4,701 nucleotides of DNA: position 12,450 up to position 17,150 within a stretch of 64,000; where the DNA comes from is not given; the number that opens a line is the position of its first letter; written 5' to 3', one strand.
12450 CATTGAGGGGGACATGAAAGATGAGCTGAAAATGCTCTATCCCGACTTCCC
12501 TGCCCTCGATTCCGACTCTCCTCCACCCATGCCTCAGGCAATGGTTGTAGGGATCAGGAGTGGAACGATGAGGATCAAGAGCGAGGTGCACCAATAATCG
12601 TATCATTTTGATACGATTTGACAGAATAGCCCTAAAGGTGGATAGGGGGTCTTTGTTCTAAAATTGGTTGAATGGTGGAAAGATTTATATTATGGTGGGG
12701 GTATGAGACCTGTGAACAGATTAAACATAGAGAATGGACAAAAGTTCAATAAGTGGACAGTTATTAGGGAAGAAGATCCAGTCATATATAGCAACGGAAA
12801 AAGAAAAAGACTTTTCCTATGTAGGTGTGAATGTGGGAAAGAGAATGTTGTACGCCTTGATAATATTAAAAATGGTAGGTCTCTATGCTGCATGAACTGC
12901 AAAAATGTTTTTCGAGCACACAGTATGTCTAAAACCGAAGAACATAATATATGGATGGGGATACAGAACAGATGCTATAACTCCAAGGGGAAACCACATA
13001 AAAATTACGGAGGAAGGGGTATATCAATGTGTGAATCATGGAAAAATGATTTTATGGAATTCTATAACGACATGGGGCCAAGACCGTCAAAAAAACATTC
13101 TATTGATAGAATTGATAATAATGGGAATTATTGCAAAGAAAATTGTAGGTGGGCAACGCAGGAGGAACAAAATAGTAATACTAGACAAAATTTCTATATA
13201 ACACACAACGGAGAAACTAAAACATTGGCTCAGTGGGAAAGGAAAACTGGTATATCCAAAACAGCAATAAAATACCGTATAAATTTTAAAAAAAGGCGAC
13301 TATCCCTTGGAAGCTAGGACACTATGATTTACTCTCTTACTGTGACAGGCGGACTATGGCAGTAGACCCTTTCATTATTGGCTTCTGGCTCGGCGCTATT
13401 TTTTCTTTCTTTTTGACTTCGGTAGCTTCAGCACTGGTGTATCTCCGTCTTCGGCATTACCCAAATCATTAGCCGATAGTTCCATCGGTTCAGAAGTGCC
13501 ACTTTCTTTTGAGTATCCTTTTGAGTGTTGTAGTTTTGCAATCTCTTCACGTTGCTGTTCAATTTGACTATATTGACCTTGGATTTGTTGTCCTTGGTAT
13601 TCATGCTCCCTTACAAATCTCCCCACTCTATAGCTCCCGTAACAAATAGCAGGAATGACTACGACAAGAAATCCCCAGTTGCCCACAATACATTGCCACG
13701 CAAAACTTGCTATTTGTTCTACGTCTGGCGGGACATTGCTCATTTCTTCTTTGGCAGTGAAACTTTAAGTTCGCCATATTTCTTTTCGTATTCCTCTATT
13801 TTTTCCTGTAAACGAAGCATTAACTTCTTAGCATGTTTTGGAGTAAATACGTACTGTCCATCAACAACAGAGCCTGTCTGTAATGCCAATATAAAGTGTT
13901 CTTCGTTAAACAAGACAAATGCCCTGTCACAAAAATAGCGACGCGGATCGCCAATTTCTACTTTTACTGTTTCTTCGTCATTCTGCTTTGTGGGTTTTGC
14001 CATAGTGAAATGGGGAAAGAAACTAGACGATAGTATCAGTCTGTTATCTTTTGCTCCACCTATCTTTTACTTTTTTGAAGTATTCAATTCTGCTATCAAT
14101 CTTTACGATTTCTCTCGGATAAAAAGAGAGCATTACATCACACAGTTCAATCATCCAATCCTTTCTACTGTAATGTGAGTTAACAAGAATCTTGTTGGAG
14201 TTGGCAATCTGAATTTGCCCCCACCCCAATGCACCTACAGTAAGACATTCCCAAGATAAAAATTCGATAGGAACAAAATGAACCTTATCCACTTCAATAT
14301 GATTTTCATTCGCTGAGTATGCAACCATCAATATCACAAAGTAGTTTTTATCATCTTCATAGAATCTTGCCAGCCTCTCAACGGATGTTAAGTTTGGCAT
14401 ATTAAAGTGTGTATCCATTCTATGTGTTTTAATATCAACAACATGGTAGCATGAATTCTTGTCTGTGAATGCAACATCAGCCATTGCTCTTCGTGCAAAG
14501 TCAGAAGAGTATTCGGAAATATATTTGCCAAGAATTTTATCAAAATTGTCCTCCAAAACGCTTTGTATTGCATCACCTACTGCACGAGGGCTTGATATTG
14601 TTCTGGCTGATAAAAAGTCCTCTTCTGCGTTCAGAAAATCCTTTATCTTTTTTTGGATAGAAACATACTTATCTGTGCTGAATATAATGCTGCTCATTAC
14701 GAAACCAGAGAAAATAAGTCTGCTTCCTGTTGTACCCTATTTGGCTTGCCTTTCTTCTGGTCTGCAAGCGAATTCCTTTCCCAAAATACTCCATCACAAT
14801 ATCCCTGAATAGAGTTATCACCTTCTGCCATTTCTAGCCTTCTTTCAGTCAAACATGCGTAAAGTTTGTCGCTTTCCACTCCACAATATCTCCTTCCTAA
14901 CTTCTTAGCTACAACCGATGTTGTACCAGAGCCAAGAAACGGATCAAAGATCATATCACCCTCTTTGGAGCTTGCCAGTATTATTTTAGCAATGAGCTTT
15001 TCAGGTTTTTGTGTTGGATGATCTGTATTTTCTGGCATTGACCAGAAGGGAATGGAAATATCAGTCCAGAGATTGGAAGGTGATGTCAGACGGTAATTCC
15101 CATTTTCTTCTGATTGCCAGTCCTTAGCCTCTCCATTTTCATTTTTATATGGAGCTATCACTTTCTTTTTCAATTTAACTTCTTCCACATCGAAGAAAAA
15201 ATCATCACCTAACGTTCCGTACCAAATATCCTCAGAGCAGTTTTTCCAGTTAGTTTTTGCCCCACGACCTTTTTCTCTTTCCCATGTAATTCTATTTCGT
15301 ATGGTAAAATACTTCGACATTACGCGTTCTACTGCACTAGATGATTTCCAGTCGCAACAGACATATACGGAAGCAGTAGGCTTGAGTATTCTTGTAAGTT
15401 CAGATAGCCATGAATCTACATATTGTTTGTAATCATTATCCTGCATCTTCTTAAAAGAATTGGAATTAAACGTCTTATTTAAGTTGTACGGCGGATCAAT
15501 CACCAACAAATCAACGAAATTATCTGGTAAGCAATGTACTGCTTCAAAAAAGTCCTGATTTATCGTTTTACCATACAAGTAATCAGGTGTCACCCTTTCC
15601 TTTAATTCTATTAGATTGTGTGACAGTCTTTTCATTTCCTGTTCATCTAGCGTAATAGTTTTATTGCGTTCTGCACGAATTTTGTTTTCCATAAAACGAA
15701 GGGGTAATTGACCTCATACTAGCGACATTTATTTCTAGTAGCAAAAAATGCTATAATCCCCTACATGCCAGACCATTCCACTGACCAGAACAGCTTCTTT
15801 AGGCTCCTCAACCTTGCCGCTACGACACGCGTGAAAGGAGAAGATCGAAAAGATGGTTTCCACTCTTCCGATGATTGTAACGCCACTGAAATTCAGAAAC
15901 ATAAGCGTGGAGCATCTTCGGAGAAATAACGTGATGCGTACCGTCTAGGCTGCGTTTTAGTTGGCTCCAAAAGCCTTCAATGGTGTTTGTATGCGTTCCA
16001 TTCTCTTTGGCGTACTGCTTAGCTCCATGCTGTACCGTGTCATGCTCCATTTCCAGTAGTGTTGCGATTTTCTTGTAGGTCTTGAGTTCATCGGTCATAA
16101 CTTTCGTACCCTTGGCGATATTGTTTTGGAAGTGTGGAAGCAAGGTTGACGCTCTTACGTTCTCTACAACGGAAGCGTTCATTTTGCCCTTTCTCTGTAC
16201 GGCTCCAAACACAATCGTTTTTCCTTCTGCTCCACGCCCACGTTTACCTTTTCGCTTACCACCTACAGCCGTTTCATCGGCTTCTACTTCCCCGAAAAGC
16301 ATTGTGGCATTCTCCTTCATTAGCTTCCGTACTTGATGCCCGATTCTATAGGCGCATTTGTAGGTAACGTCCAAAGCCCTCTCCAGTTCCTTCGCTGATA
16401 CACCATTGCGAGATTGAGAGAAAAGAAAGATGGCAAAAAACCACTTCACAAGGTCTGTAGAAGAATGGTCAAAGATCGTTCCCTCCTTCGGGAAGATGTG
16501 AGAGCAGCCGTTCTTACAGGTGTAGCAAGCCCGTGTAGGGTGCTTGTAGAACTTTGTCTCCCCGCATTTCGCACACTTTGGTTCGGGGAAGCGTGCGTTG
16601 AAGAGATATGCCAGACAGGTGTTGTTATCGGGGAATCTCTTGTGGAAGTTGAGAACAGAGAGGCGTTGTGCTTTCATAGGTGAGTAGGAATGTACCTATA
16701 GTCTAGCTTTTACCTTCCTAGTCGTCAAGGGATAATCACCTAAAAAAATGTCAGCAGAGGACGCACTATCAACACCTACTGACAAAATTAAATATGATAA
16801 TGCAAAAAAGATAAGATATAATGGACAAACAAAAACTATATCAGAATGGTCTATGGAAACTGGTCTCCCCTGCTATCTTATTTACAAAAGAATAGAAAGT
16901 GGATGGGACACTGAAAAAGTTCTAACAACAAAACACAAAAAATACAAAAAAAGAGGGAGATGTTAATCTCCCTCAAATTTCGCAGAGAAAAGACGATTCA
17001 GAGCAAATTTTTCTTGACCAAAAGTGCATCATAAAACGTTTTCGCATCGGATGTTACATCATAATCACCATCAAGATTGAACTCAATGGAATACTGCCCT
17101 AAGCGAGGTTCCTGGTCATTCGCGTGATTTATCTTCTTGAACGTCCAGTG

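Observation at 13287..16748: IS1595 transporter element carrying a complete type II R-M system, nested in a homing endonuclease gene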

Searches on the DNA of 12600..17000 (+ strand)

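Call 5: search_dna_similar(query=window:12600-17000:+, collection=phages, mode=near, max_rows=20)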
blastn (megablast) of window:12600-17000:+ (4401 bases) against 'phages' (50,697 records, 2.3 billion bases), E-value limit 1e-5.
No match.

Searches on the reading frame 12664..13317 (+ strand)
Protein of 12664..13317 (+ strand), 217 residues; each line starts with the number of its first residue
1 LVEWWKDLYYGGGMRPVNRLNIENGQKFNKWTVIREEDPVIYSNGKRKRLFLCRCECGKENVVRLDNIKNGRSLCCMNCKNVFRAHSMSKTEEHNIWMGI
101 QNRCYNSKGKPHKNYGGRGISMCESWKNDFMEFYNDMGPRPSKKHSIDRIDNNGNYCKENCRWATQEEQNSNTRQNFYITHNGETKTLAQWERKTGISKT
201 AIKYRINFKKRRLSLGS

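Call 4: search_protein_families(library=pfam, proteins=[window:12664-13317:+], max_evalue=0.01)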
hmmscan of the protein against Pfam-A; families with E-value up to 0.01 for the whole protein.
window:12664-13317:+ (217 aa): 0 families

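Call 7: search_protein_families(library=ncbifam, proteins=[window:12664-13317:+], max_evalue=0.01)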
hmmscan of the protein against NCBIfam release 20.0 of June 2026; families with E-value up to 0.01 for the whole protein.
window:12664-13317:+ (217 aa): 0 families

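Call 8: search_protein_families(library=phrogs, proteins=[window:12664-13317:+], max_evalue=0.01)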
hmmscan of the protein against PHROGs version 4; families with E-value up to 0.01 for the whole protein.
window:12664-13317:+ (217 aa): 7 families
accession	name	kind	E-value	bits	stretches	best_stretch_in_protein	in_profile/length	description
phrog_374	-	DNA, RNA and nucleotide metabolism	4.3e-57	195.3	1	23-209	197-390/617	HNH endonuclease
phrog_3377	-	DNA, RNA and nucleotide metabolism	8.1e-50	170.4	1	84-207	5-128/196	HNH endonuclease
phrog_8790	-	DNA, RNA and nucleotide metabolism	1.3e-32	114.7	1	83-196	15-122/241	restriction endonuclease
phrog_2081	-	DNA, RNA and nucleotide metabolism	1.3e-25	91.5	1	47-207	47-237/433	HNH endonuclease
phrog_953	-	DNA, RNA and nucleotide metabolism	9.2e-14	52.6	1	84-174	215-306/420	HNH endonuclease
phrog_27240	-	unknown function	1e-07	33.3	1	22-92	6-71/132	-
phrog_4578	-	DNA, RNA and nucleotide metabolism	8.6e-05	23.4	1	137-176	23-62/130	HNH endonuclease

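Call 22: find_related_loci(query=window:12664-13293:+, collection=viral_contigs, flank=5000)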
Query window:12664-13293:+ (210 aa) in viral_contigs; peptide patterns used: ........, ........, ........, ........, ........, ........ (x = any residue, [..] = any of these).
353 stretches matched a pattern; 349 encode a relative of the query (tblastn E <= 1e-3); the best 80 are kept; 80 distinct loci.
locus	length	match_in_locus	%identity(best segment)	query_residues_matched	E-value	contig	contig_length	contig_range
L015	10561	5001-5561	44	25-206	1e-45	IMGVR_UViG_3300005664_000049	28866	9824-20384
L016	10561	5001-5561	44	25-206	1e-45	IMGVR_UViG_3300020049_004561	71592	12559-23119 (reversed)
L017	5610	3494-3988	45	25-191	3e-44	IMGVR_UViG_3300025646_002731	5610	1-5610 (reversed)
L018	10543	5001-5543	42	24-208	5e-44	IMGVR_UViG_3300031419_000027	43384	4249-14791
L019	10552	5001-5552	40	25-208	5e-42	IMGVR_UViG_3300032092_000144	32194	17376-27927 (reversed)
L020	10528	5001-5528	43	26-206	2e-41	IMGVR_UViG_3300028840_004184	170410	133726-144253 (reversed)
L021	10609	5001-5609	38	1-206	1e-40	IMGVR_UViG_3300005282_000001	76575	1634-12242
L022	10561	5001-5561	42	25-206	2e-40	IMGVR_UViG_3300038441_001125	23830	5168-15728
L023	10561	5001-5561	42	25-206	2e-40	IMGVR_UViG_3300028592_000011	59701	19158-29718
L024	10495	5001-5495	45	15-175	2e-38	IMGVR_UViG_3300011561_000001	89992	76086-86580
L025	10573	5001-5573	39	22-206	3e-38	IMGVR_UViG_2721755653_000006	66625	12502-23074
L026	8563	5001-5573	39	22-206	3e-38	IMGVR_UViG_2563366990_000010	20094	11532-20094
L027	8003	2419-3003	39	17-206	4e-38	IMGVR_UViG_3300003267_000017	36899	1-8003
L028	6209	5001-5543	41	15-207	1e-37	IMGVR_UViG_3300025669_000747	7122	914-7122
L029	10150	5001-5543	41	15-207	1e-37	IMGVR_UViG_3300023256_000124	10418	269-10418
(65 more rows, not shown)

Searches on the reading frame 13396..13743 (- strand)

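Call 4: search_protein_families(library=pfam, proteins=[window:13396-13743:-], max_evalue=0.01)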
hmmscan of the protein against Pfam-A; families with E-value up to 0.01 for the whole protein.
window:13396-13743:- (115 aa): 0 families

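Call 7: search_protein_families(library=ncbifam, proteins=[window:13396-13743:-], max_evalue=0.01)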
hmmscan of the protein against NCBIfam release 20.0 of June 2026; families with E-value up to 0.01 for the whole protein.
window:13396-13743:- (115 aa): 0 families

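Call 8: search_protein_families(library=phrogs, proteins=[window:13396-13743:-], max_evalue=0.01)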
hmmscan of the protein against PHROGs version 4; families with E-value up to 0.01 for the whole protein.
window:13396-13743:- (115 aa): 1 family
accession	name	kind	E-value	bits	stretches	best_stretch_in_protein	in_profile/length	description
phrog_20934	-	unknown function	0.0032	18.6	1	52-98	22-68/76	-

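Call 97: search_protein_families(library=padloc, proteins=[window:13396-13743:-], max_evalue=0.001)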
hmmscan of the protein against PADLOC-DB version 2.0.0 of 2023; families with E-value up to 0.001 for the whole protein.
window:13396-13743:- (115 aa): 0 families

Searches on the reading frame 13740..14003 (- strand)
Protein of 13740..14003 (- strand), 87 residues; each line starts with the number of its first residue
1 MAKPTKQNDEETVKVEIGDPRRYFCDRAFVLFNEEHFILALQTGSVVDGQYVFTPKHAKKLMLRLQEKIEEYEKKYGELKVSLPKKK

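Call 4: search_protein_families(library=pfam, proteins=[window:13740-14003:-], max_evalue=0.01)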
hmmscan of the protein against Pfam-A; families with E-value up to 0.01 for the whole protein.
window:13740-14003:- (87 aa): 2 families
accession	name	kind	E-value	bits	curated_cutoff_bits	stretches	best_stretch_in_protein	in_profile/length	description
PF11950.13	DUF3467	-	3.2e-07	30.7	25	1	13-80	15-91/92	Protein of unknown function (DUF3467)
PF13991.11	BssS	-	0.0012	19.3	27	1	47-74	36-63/72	BssS protein family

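Call 7: search_protein_families(library=ncbifam, proteins=[window:13740-14003:-], max_evalue=0.01)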
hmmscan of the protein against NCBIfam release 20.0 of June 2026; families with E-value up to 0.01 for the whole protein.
window:13740-14003:- (87 aa): 0 families

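Call 8: search_protein_families(library=phrogs, proteins=[window:13740-14003:-], max_evalue=0.01)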
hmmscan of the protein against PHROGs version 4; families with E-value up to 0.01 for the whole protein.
window:13740-14003:- (87 aa): 1 family
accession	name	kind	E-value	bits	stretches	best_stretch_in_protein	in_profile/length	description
phrog_7919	-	unknown function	0.00051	21.3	1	45-80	52-87/105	-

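Call 97: search_protein_families(library=padloc, proteins=[window:13740-14003:-], max_evalue=0.001)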
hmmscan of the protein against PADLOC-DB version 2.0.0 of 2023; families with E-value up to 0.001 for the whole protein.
window:13740-14003:- (87 aa): 0 families

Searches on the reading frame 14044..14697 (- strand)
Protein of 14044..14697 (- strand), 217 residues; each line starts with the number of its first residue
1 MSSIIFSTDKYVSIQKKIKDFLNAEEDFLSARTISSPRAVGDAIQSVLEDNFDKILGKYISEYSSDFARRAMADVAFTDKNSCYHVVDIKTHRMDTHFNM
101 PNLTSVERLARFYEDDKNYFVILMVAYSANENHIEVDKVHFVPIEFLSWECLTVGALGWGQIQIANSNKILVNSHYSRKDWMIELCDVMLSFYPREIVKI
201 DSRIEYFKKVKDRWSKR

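Call 4: search_protein_families(library=pfam, proteins=[window:14044-14697:-], max_evalue=0.01)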
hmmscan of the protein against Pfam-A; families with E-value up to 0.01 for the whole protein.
window:14044-14697:- (217 aa): 0 families

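Call 7: search_protein_families(library=ncbifam, proteins=[window:14044-14697:-], max_evalue=0.01)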
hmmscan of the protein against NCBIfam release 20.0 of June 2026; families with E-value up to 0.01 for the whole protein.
window:14044-14697:- (217 aa): 0 families

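Call 8: search_protein_families(library=phrogs, proteins=[window:14044-14697:-], max_evalue=0.01)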
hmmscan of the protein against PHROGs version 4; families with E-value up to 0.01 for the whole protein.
window:14044-14697:- (217 aa): 1 family
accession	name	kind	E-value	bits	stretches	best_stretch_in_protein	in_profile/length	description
phrog_24992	-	unknown function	0.0076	17.2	0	114-136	37-59/80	-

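Call 14: find_homologous_proteins(query=window:14044-14697:-)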
Query window:14044-14697:- (217 aa): 4391 proteins with E <= 0.001 among 4521 candidates; the best 120 are listed.
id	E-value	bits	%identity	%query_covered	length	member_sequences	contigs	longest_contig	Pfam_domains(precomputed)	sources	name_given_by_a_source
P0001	8.1e-141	485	100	100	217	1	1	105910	-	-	-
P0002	1.2e-121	422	83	100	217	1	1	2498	-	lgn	-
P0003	2.2e-117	408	81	100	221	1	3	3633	-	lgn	-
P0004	7.1e-115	400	80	100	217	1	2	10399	-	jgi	jgi:hypothetical protein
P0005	9.5e-109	380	78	99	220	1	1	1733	-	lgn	-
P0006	1.0e-98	347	69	100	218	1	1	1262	-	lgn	-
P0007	1.4e-98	347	70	99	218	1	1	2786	-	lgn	-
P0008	1.8e-97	343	69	99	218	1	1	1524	-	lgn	-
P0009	2.0e-97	343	68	100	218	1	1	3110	-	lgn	-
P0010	2.5e-97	343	69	98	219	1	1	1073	-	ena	-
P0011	2.6e-97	343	69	99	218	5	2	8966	-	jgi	jgi:hypothetical protein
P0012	2.8e-97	342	69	99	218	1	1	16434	-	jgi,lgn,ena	-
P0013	3.3e-97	342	69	99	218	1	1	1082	-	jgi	jgi:hypothetical protein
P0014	3.5e-97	342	69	98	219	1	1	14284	-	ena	-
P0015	7.9e-97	341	68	99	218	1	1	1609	-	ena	-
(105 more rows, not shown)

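Call 16: search_solved_structures(query=window:14044-14697:-, max_evalue=10)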
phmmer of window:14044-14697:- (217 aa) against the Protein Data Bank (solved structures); distinct sequences matched with E-value up to 10: 1.
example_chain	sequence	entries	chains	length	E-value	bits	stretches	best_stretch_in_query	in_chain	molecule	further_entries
9xzo_A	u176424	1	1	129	0.57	13.1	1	90-138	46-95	De novo protein M1X0B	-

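Call 20: find_encoding_contigs(protein=P0004, flank=6000, max_places=4)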
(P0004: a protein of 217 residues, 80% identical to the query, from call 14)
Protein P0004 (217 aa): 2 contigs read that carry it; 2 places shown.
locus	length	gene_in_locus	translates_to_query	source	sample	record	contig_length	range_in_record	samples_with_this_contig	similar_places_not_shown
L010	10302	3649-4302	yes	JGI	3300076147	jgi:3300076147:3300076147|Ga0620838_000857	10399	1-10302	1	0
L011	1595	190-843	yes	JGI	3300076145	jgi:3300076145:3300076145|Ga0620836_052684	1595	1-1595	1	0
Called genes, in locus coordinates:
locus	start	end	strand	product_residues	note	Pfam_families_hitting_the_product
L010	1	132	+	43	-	?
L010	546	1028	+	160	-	-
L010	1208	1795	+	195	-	-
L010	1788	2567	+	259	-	-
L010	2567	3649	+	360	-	PF02086:MethyltransfD12 (faint), PF01555:N6_N4_Mtase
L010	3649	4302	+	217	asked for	-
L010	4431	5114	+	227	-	PF01548:DEDD_Tnp_IS110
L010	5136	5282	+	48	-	-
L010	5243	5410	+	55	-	-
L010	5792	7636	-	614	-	PF25917:BSH_RND (weak), PF25954:Beta-barrel_RND_2 (faint), PF25967:RND-MFP_C (weak)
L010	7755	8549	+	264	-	-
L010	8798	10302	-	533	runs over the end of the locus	?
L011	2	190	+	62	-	?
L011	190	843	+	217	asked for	-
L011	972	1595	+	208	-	?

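Call 21: find_encoding_contigs(protein=P0003, flank=4000, max_places=4)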
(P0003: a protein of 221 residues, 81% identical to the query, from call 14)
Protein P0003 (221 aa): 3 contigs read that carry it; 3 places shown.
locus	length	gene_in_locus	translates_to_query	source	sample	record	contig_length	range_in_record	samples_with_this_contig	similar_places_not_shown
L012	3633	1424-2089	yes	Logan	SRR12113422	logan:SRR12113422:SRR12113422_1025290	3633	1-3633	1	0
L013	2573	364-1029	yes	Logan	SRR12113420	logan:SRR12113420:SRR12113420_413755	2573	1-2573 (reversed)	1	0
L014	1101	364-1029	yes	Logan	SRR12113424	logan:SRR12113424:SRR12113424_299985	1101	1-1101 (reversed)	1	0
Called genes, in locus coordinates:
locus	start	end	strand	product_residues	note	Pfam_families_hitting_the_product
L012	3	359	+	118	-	?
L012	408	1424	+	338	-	PF02086:MethyltransfD12 (faint), PF01555:N6_N4_Mtase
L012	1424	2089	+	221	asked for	-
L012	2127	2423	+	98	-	-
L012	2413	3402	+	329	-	PF13289:SIR2_2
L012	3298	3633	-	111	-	?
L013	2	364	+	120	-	?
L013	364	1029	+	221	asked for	-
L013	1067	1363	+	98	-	-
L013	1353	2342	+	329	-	PF13289:SIR2_2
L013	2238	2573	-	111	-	?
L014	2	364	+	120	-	?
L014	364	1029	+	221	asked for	-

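Call 25: predict_structure(alignment_id=A1)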
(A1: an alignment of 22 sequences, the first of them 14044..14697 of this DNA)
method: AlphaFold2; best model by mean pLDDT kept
length: 217 residues; sequences in the alignment: 22
mean_pLDDT: 87.4   pTM: 0.86
mean pLDDT of the five models: 87.4, 87.3, 84.3, 83.2, 82.6
residues with pLDDT >= 90: 116; 70-90: 89; 50-70: 12; < 50: 0
segments of 3 or more residues with pLDDT < 50: none
pLDDT, mean of each block of 10 residues (from residue 1): 86 96 84 82 91 91 77 88 93 82 87 89 92 90 93 75 87 91 93 74 90 94
secondary structure, 60 per line:
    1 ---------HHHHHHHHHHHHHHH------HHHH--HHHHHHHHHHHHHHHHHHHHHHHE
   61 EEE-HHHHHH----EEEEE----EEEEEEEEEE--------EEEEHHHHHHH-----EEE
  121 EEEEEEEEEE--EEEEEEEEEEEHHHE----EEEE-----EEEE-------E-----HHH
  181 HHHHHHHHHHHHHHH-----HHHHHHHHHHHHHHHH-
elements in order: H10-24 H31-34 H37-59 E60-63 H65-70 E75-79 E84-93 E102-105 H106-112 E118-130 E133-143 E152-155 E161-164 H178-195 H201-216

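Call 28: fold_search(model_id=the predicted structure, library=pdb)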
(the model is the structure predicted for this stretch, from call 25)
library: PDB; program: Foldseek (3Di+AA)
matches with E <= 10: 500; with E <= 0.001: 47
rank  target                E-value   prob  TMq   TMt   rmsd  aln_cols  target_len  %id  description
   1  5tgx_A                6.0e-07  1.00  0.61  0.59  11.4       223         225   14  Restriction/modification system-Type II R-SwaI complexed with partially cleaved DNA (released 2016-12-21)
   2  1kc6_B                2.4e-06  1.00  0.61  0.54   7.4       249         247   14  HincII Bound to Cognate DNA (released 2001-12-07)
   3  1tw8_D                2.4e-06  1.00  0.64  0.56   7.3       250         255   15  HincII bound to Ca2+ and cognate DNA GTCGAC (released 2004-08-10)
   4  2gig_A                2.4e-06  1.00  0.55  0.49   7.5       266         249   13  Alteration of sequence specificity of the type II restriction endonuclease HINCII through an indirect readout mechanis (released 2006-07-18)
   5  1tw8_A                2.7e-06  1.00  0.63  0.55   7.5       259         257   15  HincII bound to Ca2+ and cognate DNA GTCGAC (released 2004-08-10)
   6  5tgq                  2.7e-06  1.00  0.59  0.57  11.6       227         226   15  Restriction-modification system Type II R.SwaI, DNA free (released 2016-12-21)
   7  1tw8_B                4.2e-06  1.00  0.54  0.47   9.3       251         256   15  HincII bound to Ca2+ and cognate DNA GTCGAC (released 2004-08-10)
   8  3e3y_A                4.2e-06  1.00  0.41  0.38  12.9       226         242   14  Q138F HincII bound to GTTAAC and cocrystallized with 5 mM Ca2+ (released 2008-08-26)
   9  3e44_A                4.2e-06  1.00  0.54  0.49   5.8       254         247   12  Q138F HincII bound to cleaved DNA (GTT | AAC) and Mn2+ (released 2008-08-26)
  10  3ebc_B                4.7e-06  1.00  0.52  0.47   7.7       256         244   12  Structure of N141A HincII with Cognate DNA (released 2008-12-23)
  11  2gij_A                5.1e-06  1.00  0.40  0.36  12.7       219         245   14  Q138F HincII bound to cognate DNA GTTAAC and Ca2+ (released 2006-07-18)
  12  3e42_A                8.3e-06  1.00  0.40  0.36  12.8       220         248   14  Q138F HincII bound to GTCGAC and Ca2+ (cocrystallized) (released 2008-08-26)
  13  1tx3_C                1.0e-05  1.00  0.55  0.48   5.6       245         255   13  HINCII BOUND TO COGNATE DNA (released 2005-02-15)
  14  1xhv_A                1.1e-05  1.00  0.47  0.41  13.2       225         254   17  HincII bound to cleaved cognate DNA GTCGAC and Mn2+ (released 2004-09-28)
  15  2gig_B                1.1e-05  1.00  0.48  0.44  14.2       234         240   15  Alteration of sequence specificity of the type II restriction endonuclease HINCII through an indirect readout mechanis (released 2006-07-18)
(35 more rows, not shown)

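Call 97: search_protein_families(library=padloc, proteins=[window:14044-14697:-], max_evalue=0.001)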
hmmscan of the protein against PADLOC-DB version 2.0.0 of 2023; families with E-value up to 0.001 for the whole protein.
window:14044-14697:- (217 aa): 0 families
